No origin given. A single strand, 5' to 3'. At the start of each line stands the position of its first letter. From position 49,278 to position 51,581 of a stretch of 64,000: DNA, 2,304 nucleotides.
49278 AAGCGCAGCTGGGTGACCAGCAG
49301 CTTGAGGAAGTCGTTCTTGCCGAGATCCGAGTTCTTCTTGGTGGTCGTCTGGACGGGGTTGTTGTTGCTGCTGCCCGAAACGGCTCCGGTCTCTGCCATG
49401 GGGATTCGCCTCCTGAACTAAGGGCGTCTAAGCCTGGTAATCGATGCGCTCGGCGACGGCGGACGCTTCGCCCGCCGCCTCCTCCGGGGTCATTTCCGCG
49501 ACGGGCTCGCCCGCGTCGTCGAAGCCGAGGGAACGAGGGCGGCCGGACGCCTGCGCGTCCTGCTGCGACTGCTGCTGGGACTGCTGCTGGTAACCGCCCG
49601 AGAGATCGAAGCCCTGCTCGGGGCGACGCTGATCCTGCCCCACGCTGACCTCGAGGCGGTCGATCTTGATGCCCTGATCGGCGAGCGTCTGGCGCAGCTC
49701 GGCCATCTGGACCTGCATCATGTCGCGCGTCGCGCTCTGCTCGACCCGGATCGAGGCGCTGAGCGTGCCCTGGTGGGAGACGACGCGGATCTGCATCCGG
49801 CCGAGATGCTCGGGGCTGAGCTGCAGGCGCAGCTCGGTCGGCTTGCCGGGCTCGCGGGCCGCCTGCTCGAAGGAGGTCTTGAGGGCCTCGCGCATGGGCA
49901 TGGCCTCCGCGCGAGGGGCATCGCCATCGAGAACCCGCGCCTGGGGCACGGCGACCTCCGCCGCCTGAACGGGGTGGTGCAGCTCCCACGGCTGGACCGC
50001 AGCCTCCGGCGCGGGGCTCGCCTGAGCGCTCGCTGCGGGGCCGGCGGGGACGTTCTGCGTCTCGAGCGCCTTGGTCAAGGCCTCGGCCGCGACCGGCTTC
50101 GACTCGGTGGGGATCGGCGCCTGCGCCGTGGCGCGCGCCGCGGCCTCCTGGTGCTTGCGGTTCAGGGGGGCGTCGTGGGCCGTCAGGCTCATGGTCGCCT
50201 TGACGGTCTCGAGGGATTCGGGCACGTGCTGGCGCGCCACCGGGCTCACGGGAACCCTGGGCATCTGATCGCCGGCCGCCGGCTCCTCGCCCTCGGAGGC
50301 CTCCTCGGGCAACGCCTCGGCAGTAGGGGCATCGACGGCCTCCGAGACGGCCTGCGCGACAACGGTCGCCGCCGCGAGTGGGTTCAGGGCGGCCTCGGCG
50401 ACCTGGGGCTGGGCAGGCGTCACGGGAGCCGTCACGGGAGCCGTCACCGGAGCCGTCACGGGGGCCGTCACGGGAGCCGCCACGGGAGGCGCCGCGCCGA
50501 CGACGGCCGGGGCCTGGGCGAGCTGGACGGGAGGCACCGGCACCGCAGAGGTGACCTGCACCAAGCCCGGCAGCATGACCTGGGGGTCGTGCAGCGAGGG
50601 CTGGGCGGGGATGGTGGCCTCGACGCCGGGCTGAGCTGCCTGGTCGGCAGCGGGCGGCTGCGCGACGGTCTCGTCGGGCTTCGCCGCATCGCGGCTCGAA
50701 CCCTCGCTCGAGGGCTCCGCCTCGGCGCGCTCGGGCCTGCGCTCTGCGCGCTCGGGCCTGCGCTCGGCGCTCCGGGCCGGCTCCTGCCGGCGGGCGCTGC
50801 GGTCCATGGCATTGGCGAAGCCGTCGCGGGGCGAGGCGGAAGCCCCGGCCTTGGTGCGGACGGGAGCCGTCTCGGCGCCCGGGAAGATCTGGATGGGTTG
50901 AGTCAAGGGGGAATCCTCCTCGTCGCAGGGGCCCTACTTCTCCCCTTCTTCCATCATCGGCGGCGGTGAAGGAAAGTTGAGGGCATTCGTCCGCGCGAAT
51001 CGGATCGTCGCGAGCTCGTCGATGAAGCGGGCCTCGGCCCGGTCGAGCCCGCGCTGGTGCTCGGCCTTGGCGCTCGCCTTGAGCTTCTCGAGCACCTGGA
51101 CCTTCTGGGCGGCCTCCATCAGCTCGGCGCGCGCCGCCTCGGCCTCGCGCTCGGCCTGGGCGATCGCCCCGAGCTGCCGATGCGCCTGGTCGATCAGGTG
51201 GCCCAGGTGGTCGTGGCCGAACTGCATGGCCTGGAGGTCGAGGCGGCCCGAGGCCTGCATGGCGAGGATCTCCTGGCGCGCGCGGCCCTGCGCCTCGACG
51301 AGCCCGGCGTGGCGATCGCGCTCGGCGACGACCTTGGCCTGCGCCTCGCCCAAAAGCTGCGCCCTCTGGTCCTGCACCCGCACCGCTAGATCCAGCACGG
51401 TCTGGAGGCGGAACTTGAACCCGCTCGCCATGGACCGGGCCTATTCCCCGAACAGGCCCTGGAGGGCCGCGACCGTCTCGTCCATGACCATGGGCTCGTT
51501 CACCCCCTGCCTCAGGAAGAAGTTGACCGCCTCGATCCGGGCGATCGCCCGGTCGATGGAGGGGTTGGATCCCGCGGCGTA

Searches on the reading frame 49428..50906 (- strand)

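Call 57: search_protein_families(library=pfam, proteins=[window:49428-50906:-], max_evalue=0.01)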
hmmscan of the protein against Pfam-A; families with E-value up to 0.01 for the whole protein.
window:49428-50906:- (492 aa): 1 family
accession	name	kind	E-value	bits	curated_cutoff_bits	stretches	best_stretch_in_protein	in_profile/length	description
PF02120.21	Flg_hook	-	5.1e-20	71.5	29.8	1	350-427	6-83/85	Flagellar hook-length control protein FliK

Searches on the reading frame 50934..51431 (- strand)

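Call 57: search_protein_families(library=pfam, proteins=[window:50934-51431:-], max_evalue=0.01)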
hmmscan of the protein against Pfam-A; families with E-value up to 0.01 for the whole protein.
window:50934-51431:- (165 aa): 2 families
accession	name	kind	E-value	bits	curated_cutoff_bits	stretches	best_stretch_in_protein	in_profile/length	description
PF02050.21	FliJ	-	3.7e-13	50.2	28.4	1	21-145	1-123/123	Flagellar FliJ protein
PF16789.10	YscO-like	-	0.0009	19.7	27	1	82-145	92-155/161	YscO-like protein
